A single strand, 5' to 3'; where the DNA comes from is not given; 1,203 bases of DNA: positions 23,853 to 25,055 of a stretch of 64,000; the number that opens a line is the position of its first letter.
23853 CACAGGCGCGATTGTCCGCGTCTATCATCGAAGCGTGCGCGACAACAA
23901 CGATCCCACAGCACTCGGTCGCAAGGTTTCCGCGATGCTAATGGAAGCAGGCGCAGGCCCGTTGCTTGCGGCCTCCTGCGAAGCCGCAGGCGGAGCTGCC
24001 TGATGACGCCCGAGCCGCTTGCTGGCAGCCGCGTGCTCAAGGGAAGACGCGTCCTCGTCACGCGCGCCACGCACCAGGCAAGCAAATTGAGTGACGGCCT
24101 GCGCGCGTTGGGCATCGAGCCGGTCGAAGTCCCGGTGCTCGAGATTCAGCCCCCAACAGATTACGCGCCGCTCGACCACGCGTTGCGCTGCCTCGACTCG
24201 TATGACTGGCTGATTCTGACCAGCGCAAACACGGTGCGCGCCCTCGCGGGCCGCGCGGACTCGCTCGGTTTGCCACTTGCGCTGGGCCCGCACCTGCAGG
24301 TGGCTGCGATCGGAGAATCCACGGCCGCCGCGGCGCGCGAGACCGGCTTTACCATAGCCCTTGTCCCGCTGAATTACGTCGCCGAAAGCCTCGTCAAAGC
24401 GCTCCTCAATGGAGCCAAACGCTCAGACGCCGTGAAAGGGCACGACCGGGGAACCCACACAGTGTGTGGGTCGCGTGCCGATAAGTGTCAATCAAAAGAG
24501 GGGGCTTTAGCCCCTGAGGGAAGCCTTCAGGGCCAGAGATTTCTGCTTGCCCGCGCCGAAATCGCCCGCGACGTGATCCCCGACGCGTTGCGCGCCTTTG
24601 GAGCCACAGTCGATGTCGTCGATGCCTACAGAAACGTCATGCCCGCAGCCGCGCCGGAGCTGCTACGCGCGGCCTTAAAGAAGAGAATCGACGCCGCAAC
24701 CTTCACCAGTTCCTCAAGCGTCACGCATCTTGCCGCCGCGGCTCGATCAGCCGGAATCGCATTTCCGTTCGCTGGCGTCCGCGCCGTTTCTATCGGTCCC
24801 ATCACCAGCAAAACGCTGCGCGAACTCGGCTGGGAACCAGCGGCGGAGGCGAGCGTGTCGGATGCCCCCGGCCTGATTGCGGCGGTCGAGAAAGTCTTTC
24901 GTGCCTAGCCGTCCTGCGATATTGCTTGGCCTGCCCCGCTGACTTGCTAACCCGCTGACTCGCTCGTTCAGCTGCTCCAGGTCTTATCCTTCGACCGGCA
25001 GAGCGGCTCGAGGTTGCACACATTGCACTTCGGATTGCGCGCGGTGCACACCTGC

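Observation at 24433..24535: Intergenic-type hairpin repeat inserted in frame inside hemD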

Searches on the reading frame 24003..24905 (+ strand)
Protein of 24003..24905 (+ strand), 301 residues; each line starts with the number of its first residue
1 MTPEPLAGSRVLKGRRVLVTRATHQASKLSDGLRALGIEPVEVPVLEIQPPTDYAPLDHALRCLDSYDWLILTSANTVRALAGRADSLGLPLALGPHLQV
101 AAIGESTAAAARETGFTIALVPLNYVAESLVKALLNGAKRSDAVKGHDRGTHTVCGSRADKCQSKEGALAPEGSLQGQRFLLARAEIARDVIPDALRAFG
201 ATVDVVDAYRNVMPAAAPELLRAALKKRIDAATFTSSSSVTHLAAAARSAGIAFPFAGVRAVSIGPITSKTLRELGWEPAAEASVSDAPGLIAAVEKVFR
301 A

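Call 15: find_homologous_proteins(query=window:24003-24905:+)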
Query seq(301 aa) (301 aa): 4035 proteins with E <= 0.001 among 8000 candidates; the best 120 are listed.
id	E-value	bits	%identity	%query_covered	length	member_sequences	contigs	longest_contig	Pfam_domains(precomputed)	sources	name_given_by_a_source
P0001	2.1e-186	636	100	100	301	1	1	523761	PF02602.21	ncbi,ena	-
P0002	1.4e-131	456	78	100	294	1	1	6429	PF02602.21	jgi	-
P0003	3.4e-129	448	77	99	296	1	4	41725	PF02602.21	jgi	jgi:uroporphyrinogen-III synthase/uroporphyrinogen III methyltransferase/synthase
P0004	5.1e-126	438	70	100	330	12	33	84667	PF02602.21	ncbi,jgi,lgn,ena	jgi:uroporphyrinogen-III synthase/uroporphyrinogen III methyltransferase/synthase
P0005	1.2e-124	434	75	98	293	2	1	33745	PF02602.21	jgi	jgi:uroporphyrinogen-III synthase/uroporphyrinogen III methyltransferase/synthase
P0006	4.4e-123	428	74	100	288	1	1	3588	PF02602.21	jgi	jgi:uroporphyrinogen-III synthase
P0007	2.0e-120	420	68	100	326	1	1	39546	PF02602.21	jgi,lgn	jgi:uroporphyrinogen-III synthase/uroporphyrinogen III methyltransferase/synthase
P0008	2.5e-117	409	72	99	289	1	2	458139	PF02602.21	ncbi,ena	-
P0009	6.4e-116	405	65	98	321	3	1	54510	PF02602.21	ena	-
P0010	1.5e-115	404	69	100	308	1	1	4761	PF02602.21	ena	-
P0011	2.2e-115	403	73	100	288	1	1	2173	PF02602.21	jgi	jgi:uroporphyrinogen-III synthase/uroporphyrinogen III methyltransferase/synthase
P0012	1.2e-114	401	70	100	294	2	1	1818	PF02602.21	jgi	jgi:uroporphyrinogen-III synthase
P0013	7.2e-114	398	71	100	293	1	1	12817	PF02602.21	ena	-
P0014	1.8e-113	397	70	99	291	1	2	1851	PF02602.21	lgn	-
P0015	3.5e-113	396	71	98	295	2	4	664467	PF02602.21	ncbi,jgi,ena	jgi:uroporphyrinogen-III synthase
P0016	4.9e-112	392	66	100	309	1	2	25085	PF02602.21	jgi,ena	jgi:uroporphyrinogen-III synthase/uroporphyrinogen III methyltransferase/synthase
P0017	8.2e-112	391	69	99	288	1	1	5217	PF02602.21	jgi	jgi:uroporphyrinogen-III synthase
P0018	1.8e-111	390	68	99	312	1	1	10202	PF02602.21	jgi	jgi:uroporphyrinogen-III synthase/uroporphyrinogen III methyltransferase/synthase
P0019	5.1e-111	389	70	100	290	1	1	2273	PF02602.21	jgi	jgi:uroporphyrinogen-III synthase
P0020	8.0e-111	388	67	100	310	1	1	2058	PF02602.21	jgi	jgi:uroporphyrinogen-III synthase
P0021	2.9e-110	386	68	99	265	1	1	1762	PF02602.21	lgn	-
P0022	4.0e-109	383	72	96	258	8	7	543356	PF02602.21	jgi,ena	jgi:uroporphyrinogen-III synthase/uroporphyrinogen III methyltransferase/synthase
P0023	2.2e-108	380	69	96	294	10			PF02602.21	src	-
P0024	2.6e-108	380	69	100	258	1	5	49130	PF02602.21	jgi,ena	jgi:uroporphyrinogen-III synthase/uroporphyrinogen III methyltransferase/synthase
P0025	3.7e-108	379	67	100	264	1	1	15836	PF02602.21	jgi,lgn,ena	-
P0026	8.5e-108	378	66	100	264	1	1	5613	PF02602.21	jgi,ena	-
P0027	1.0e-107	378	69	99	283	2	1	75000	PF02602.21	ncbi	ncbi:MAG: uroporphyrinogen-III synthase [Terracidiphilus sp.]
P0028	2.3e-107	377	68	99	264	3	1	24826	PF02602.21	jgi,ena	-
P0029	1.2e-106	375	68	96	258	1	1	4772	PF02602.21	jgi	jgi:uroporphyrinogen-III synthase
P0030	1.5e-106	374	69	96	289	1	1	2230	PF02602.21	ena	-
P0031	1.9e-106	374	67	100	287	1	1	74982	PF02602.21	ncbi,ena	-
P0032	3.1e-106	373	69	96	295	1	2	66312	PF02602.21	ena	-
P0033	3.8e-106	373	67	100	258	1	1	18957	PF02602.21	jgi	jgi:uroporphyrinogen-III synthase/uroporphyrinogen III methyltransferase/synthase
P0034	4.5e-106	373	67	100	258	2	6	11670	PF02602.21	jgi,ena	jgi:uroporphyrinogen-III synthase/uroporphyrinogen III methyltransferase/synthase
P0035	1.7e-105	371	68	96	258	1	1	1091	PF02602.21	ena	-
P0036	2.1e-105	370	74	44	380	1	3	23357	PF02602.21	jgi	-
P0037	2.4e-105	370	60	96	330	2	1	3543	PF02602.21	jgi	jgi:uroporphyrinogen-III synthase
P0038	2.9e-105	370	65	96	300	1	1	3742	PF02602.21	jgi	jgi:uroporphyrinogen-III synthase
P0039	3.4e-105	370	74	85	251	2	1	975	PF02602.21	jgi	jgi:uroporphyrinogen-III synthase/uroporphyrinogen III methyltransferase/synthase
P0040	6.0e-105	369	67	98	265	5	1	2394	PF02602.21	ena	-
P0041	6.1e-105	369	66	100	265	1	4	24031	PF02602.21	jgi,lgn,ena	jgi:uroporphyrinogen-III synthase/uroporphyrinogen III methyltransferase/synthase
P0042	7.4e-105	369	68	96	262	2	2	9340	PF02602.21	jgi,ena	-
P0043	2.3e-104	367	62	96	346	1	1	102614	PF02602.21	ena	-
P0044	2.6e-104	367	68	96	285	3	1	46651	PF02602.21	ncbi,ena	-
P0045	2.6e-104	367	58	97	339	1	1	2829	PF13380.13,PF02602.21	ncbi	-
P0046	2.8e-104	367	67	96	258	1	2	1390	PF02602.21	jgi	-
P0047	3.5e-104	366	67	98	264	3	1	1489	PF02602.21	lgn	-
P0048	3.7e-104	366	67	96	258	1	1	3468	PF02602.21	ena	-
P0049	3.8e-104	366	67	96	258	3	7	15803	PF02602.21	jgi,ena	jgi:uroporphyrinogen-III synthase/uroporphyrinogen III methyltransferase/synthase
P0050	5.3e-104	366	67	96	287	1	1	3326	PF02602.21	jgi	jgi:uroporphyrinogen-III synthase/uroporphyrinogen III methyltransferase/synthase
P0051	7.7e-104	365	65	99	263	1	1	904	PF02602.21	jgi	jgi:uroporphyrinogen-III synthase/uroporphyrinogen III methyltransferase/synthase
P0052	1.0e-103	365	66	99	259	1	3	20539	PF02602.21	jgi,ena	jgi:uroporphyrinogen-III synthase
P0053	1.8e-103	364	65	99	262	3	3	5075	PF02602.21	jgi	jgi:uroporphyrinogen-III synthase/uroporphyrinogen III methyltransferase/synthase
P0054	2.6e-103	364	69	94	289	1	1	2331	PF02602.21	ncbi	-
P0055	6.8e-103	362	56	96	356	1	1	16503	PF02602.21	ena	-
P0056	7.7e-103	362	65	96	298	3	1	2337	PF02602.21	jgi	jgi:uroporphyrinogen-III synthase/uroporphyrinogen III methyltransferase/synthase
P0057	7.8e-103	362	66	99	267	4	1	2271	PF02602.21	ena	-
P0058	8.5e-103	362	67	96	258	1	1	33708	PF02602.21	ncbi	-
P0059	1.2e-102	361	69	94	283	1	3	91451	PF02602.21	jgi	jgi:uroporphyrinogen-III synthase/uroporphyrinogen III methyltransferase/synthase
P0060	1.3e-102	361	66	96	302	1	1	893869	PF02602.21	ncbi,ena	-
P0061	1.4e-102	361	66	96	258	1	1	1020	PF02602.21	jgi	-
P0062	1.6e-102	361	67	100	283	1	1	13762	PF02602.21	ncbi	-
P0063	1.6e-102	361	66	99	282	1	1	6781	PF02602.21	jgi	jgi:uroporphyrinogen-III synthase/uroporphyrinogen III methyltransferase/synthase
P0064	3.4e-102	360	63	100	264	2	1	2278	PF02602.21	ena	-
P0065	5.0e-102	359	67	96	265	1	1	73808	PF02602.21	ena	-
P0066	7.0e-102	359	63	100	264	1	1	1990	PF02602.21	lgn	-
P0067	7.8e-102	359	66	100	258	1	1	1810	PF02602.21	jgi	-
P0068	1.2e-101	358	66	100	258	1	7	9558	PF02602.21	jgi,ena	jgi:uroporphyrinogen-III synthase/uroporphyrinogen III methyltransferase/synthase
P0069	1.2e-101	358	66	96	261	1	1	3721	PF02602.21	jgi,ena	jgi:uroporphyrinogen-III synthase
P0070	2.0e-101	357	65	100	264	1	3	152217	PF02602.21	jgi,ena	jgi:uroporphyrinogen-III synthase/uroporphyrinogen III methyltransferase/synthase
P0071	2.3e-101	357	66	96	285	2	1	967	PF02602.21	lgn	-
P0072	2.7e-101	357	66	96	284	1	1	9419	PF02602.21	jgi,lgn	jgi:uroporphyrinogen-III synthase/uroporphyrinogen III methyltransferase/synthase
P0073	2.9e-101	357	66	99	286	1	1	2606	PF02602.21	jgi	jgi:uroporphyrinogen-III synthase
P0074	3.5e-101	357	65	96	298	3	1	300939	PF02602.21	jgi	jgi:uroporphyrinogen-III synthase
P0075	5.8e-101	356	63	100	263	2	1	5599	PF02602.21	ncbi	-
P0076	6.0e-101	356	66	96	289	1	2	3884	PF02602.21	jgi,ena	jgi:uroporphyrinogen-III synthase/uroporphyrinogen III methyltransferase/synthase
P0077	6.7e-101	356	64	97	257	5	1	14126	PF02602.21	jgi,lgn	-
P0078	7.0e-101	356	65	96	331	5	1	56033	PF02602.21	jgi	jgi:uroporphyrinogen-III synthase/uroporphyrinogen III methyltransferase/synthase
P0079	7.1e-101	356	66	100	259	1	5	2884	PF02602.21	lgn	-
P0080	9.0e-101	355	63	94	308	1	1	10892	PF02602.21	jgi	jgi:uroporphyrinogen-III synthase/uroporphyrinogen III methyltransferase/synthase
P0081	9.3e-101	355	61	96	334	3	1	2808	PF02602.21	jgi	jgi:uroporphyrinogen-III synthase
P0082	9.7e-101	355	63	99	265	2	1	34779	PF02602.21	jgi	-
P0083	1.2e-100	355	67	96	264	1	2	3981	PF02602.21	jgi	jgi:uroporphyrinogen-III synthase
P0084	1.2e-100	355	64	96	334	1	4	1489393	PF02602.21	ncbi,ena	ncbi:MAG: uroporphyrinogen-III synthase [Terracidiphilus sp.]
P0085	1.5e-100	354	64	98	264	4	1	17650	PF13380.13,PF02602.21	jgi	jgi:uroporphyrinogen-III synthase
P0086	1.9e-100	354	56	96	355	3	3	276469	PF02602.21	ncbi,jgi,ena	ncbi:MAG: uroporphyrinogen-III synthase [Terracidiphilus sp.]|jgi:uroporphyrinogen-III synthase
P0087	2.2e-100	354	65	96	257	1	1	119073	PF02602.21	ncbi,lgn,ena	-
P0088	2.4e-100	354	65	100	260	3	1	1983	PF02602.21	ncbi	-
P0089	2.6e-100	354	64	96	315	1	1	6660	PF02602.21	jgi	jgi:uroporphyrinogen-III synthase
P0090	2.7e-100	354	63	100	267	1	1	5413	PF02602.21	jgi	jgi:uroporphyrinogen-III synthase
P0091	3.7e-100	353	65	96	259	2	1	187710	PF02602.21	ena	-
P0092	4.2e-100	353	66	96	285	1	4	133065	PF02602.21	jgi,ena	jgi:uroporphyrinogen-III synthase/uroporphyrinogen III methyltransferase/synthase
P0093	4.5e-100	353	65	96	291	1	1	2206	PF02602.21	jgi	-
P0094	5.3e-100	353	66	98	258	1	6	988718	PF02602.21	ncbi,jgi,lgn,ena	jgi:uroporphyrinogen-III synthase/uroporphyrinogen III methyltransferase/synthase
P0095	7.6e-100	352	65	96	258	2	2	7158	PF02602.21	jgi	jgi:uroporphyrinogen-III synthase/uroporphyrinogen III methyltransferase/synthase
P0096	9.9e-100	352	64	100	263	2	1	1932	PF02602.21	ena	-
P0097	1.0e-99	352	59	96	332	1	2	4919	PF02602.21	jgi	jgi:uroporphyrinogen-III synthase/uroporphyrinogen III methyltransferase/synthase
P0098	1.2e-99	351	64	100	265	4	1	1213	PF02602.21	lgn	-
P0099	1.2e-99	351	63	99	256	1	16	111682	PF02602.21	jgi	jgi:uroporphyrinogen-III synthase/uroporphyrinogen III methyltransferase/synthase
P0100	1.3e-99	351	63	99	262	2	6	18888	PF02602.21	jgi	jgi:uroporphyrinogen-III synthase/uroporphyrinogen III methyltransferase/synthase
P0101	1.4e-99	351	64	96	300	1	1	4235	PF02602.21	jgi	jgi:uroporphyrinogen-III synthase/uroporphyrinogen III methyltransferase/synthase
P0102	1.6e-99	351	64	99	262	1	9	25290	PF02602.21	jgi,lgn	jgi:uroporphyrinogen-III synthase/uroporphyrinogen III methyltransferase/synthase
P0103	1.7e-99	351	61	96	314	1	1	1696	PF02602.21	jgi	jgi:uroporphyrinogen-III synthase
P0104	1.9e-99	351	63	100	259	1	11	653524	PF02602.21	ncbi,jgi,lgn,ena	ncbi:MAG: uroporphyrinogen-III synthase [Terracidiphilus sp.]|jgi:uroporphyrinogen-III synthase/urop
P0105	2.5e-99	350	63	100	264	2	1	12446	PF02602.21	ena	-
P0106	2.5e-99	350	64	100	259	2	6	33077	PF02602.21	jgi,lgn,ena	jgi:uroporphyrinogen-III synthase/uroporphyrinogen III methyltransferase/synthase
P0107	3.4e-99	350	65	96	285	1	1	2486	PF02602.21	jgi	-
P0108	3.6e-99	350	67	98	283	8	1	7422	PF02602.21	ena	-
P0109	4.7e-99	350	64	98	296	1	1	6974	PF02602.21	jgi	jgi:uroporphyrinogen-III synthase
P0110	5.1e-99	349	66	96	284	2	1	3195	PF02602.21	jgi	jgi:uroporphyrinogen-III synthase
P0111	6.0e-99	349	65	96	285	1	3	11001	PF02602.21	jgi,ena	jgi:uroporphyrinogen-III synthase/uroporphyrinogen III methyltransferase/synthase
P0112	6.0e-99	349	64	96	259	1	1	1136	PF02602.21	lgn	-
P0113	8.5e-99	349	64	97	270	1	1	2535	PF02602.21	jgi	jgi:uroporphyrinogen-III synthase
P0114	9.8e-99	349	65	100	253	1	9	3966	PF02602.21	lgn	-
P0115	1.0e-98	348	64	97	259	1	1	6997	PF02602.21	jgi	jgi:uroporphyrinogen-III synthase/uroporphyrinogen III methyltransferase/synthase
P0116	1.2e-98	348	65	100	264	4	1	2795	PF02602.21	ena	-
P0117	1.2e-98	348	63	100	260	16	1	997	PF02602.21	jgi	jgi:uroporphyrinogen-III synthase/uroporphyrinogen III methyltransferase/synthase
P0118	1.3e-98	348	59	96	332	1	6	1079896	PF02602.21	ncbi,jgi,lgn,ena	jgi:uroporphyrinogen-III synthase/uroporphyrinogen III methyltransferase/synthase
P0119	1.4e-98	348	65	96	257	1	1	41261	PF02602.21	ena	-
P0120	1.6e-98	348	63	97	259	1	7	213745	PF02602.21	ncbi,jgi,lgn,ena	ncbi:MAG: uroporphyrinogen-III synthase [Terracidiphilus sp.]|jgi:uroporphyrinogen-III synthase/urop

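Call 16: search_protein_families(library=pfam, proteins=[window:24003-24905:+])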
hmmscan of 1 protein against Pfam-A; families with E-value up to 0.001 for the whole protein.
seq(301 aa): 1 family
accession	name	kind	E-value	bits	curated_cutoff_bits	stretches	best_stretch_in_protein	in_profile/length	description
PF02602.20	HEM4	-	2.3e-56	190.9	27.5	2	173-293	111-231/231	Uroporphyrinogen-III synthase HemD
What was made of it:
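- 24003..24908 (+): hemD (uroporphyrinogen-III synthase), 301 aa, intact ORF and host gene. Pfam HEM4 at 190.9 bits (call 16).
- On Uroporphyrinogen-III synthase (HemD, Pfam PF02602) - the host gene: 190.9 bits against a cut-off of 27.5, matched in two stretches that the insert splits (call 16).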

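Call 23: find_encoding_contigs(protein=P0001, flank=3000, max_places=2)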
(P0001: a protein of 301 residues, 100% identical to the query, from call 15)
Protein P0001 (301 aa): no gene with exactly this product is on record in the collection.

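Call 24: find_encoding_contigs(protein=P0022, flank=10000, max_places=2)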
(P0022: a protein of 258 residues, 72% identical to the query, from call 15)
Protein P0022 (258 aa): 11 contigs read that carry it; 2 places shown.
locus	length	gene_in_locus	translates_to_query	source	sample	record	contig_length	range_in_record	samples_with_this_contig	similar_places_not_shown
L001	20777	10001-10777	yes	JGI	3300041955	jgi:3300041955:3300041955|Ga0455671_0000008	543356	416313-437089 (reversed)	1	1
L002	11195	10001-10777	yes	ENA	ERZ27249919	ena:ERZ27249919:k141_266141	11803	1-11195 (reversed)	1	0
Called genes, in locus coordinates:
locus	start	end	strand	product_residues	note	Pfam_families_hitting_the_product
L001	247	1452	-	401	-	PF03702:AnmK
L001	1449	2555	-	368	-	PF00933:Glyco_hydro_3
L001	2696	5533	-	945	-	PF01624:MutS_I, PF05188:MutS_II, PF05192:MutS_III, PF05190:MutS_IV, PF00488:MutS_V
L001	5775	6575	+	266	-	-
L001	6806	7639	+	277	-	PF01578:Cytochrom_C_asm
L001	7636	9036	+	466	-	PF05201:GlutR_N, PF01488:Shikimate_DH, PF03807:F420_oxidored (weak), PF00745:GlutR_dimer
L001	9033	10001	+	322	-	PF01379:Porphobil_deam, PF03900:Porphobil_deamC (weak)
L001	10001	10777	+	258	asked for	PF02602:HEM4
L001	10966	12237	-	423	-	PF00990:GGDEF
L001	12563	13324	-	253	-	PF00730:HhH-GPD, PF00633:HHH (weak)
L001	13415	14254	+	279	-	PF12543:DUF3738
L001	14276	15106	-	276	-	PF06778:Chlor_dismutase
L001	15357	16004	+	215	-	PF09335:VTT_dom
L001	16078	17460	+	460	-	PF07994:NAD_binding_5, PF01658:Inos-1-P_synth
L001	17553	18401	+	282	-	PF01842:ACT, PF00551:Formyl_trans_N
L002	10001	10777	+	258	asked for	PF02602:HEM4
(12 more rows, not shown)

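Call 25: find_encoding_contigs(protein=P0003, flank=10000, max_places=1)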
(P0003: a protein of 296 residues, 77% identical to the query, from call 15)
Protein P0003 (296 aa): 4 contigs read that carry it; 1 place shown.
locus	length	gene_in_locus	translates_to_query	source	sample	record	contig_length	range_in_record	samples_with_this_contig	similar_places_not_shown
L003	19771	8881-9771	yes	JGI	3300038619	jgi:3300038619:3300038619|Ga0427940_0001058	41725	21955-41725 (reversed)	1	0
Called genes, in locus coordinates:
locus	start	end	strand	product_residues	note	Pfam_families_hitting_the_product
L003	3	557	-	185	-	?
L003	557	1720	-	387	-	PF00933:Glyco_hydro_3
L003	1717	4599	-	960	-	PF01624:MutS_I, PF05188:MutS_II, PF05192:MutS_III, PF05190:MutS_IV, PF00488:MutS_V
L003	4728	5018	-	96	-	-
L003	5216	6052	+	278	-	PF01578:Cytochrom_C_asm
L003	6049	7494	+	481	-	PF05201:GlutR_N, PF01488:Shikimate_DH, PF00745:GlutR_dimer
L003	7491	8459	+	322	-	PF01379:Porphobil_deam, PF03900:Porphobil_deamC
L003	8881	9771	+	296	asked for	PF02602:HEM4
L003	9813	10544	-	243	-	PF00730:HhH-GPD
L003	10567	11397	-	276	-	PF06778:Chlor_dismutase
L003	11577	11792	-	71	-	-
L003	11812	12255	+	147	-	PF09335:VTT_dom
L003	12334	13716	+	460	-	PF07994:NAD_binding_5, PF01658:Inos-1-P_synth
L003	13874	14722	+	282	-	PF01842:ACT, PF00551:Formyl_trans_N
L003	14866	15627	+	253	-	PF13650:Asp_protease_2, PF13975:gag-asp_proteas (weak)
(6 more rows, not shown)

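Call 26: find_encoding_contigs(protein=P0008, flank=10000, max_places=1)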
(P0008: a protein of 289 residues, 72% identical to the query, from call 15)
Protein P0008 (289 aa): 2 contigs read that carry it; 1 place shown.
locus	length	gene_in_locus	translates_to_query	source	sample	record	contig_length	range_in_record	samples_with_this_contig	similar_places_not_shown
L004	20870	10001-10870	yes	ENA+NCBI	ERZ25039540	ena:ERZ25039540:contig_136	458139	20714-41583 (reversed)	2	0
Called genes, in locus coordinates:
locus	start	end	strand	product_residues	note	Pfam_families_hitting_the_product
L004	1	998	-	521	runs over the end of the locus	PF00496:SBP_bac_5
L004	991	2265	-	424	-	PF03702:AnmK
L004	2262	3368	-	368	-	PF00933:Glyco_hydro_3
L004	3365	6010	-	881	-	PF01624:MutS_I, PF05188:MutS_II, PF05192:MutS_III, PF05190:MutS_IV, PF00488:MutS_V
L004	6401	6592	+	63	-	-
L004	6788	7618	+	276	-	PF01578:Cytochrom_C_asm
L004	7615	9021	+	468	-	PF05201:GlutR_N, PF01488:Shikimate_DH, PF03807:F420_oxidored (faint), PF00745:GlutR_dimer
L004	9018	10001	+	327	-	PF01379:Porphobil_deam, PF03900:Porphobil_deamC (weak)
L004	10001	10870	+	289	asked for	PF02602:HEM4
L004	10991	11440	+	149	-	-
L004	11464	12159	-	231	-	PF00730:HhH-GPD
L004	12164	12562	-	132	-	PF01850:PIN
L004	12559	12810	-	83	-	PF04014:MazE_antitoxin (weak)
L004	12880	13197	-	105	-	PF06778:Chlor_dismutase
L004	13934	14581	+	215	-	PF09335:VTT_dom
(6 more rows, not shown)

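Call 27: find_encoding_contigs(protein=P0015, flank=10000, max_places=1)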
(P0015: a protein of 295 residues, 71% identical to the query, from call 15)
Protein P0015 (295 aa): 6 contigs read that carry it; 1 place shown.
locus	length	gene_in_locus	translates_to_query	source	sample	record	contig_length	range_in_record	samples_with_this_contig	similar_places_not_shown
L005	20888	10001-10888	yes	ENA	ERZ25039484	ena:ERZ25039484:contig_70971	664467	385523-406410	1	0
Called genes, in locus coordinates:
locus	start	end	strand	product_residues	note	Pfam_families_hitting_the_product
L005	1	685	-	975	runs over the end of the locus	PF01624:MutS_I, PF05188:MutS_II, PF05192:MutS_III, PF05190:MutS_IV, PF00488:MutS_V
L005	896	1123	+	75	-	-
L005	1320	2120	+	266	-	-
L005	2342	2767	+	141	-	PF08570:DUF1761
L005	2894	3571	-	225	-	PF07589:PEP_exosort_dom (weak)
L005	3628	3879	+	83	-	-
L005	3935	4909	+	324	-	PF12760:Zn_ribbon_IS1595, PF12762:DDE_Tnp_IS1595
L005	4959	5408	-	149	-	-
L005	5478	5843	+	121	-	-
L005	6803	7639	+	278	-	PF01578:Cytochrom_C_asm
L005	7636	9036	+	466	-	PF05201:GlutR_N, PF01488:Shikimate_DH, PF03807:F420_oxidored (faint), PF00745:GlutR_dimer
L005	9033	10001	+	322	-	PF01379:Porphobil_deam, PF03900:Porphobil_deamC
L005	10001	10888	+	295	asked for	PF02602:HEM4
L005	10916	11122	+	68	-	-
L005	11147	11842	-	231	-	PF00730:HhH-GPD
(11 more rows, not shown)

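Call 28: find_encoding_contigs(protein=P0055, flank=10000, max_places=1)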
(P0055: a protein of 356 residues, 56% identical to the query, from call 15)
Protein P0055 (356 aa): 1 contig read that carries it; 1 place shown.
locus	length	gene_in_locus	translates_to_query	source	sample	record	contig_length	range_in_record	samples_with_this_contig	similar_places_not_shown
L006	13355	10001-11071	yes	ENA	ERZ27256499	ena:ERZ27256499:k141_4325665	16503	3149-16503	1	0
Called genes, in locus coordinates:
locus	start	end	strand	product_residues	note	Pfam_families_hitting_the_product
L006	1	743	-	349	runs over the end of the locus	PF01116:F_bP_aldolase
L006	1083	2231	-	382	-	PF00933:Glyco_hydro_3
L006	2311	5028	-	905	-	PF01624:MutS_I, PF05188:MutS_II, PF05192:MutS_III, PF05190:MutS_IV, PF00488:MutS_V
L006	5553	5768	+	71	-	-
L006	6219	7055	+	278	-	PF01578:Cytochrom_C_asm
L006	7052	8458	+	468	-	PF05201:GlutR_N, PF01488:Shikimate_DH, PF03807:F420_oxidored (faint), PF00745:GlutR_dimer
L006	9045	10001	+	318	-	PF01379:Porphobil_deam, PF03900:Porphobil_deamC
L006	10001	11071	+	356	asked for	PF02602:HEM4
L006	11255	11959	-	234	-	PF00730:HhH-GPD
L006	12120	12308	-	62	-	-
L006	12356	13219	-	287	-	PF06778:Chlor_dismutase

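Call 29: predict_structure(alignment_id=A2)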
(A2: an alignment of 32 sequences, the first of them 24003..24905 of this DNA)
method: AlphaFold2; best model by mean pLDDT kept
length: 301 residues; sequences in the alignment: 32
mean_pLDDT: 85.0   pTM: 0.77
mean pLDDT of the five models: 85.0, 83.2, 83.0, 76.7, 75.1
residues with pLDDT >= 90: 201; 70-90: 51; 50-70: 18; < 50: 31
segments of 3 or more residues with pLDDT < 50: 1-3, 139-166
pLDDT, mean of each block of 10 residues (from residue 1): 55 94 83 95 95 97 94 94 96 83 92 92 77 67 34 37 49 90 83 90 96 96 97 94 97 98 93 97 87 95 91
secondary structure, 60 per line:
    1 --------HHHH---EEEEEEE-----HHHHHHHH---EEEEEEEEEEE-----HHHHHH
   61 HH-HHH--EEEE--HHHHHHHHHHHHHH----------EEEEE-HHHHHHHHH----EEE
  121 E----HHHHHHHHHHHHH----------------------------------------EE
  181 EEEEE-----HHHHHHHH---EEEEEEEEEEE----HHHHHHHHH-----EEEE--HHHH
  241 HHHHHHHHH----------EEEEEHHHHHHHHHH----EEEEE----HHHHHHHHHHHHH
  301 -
elements in order: H9-12 E16-22 H28-35 E39-49 H55-62 E69-72 H75-88 E99-103 H105-113 E118-121 H126-138 E179-185 H191-198 E202-212 H217-225 E231-234 H237-249 E260-264 H265-274 E279-283 H288-300
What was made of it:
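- On Uroporphyrinogen-III synthase (HemD, Pfam PF02602) - the host gene: AF2 model with mean pLDDT 85 (call 29).
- On RPE-like in-frame palindromic elements (functional class): The insert is a disordered loop between helix 126-138 and strand 179-185, and the rest of the model is confident (call 29).
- Disordered loop on a confident fold: mean pLDDT 85, core above 90, insert below 50 (call 29). The AF2 model gives pLDDT below 50 for the insert (call 29).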
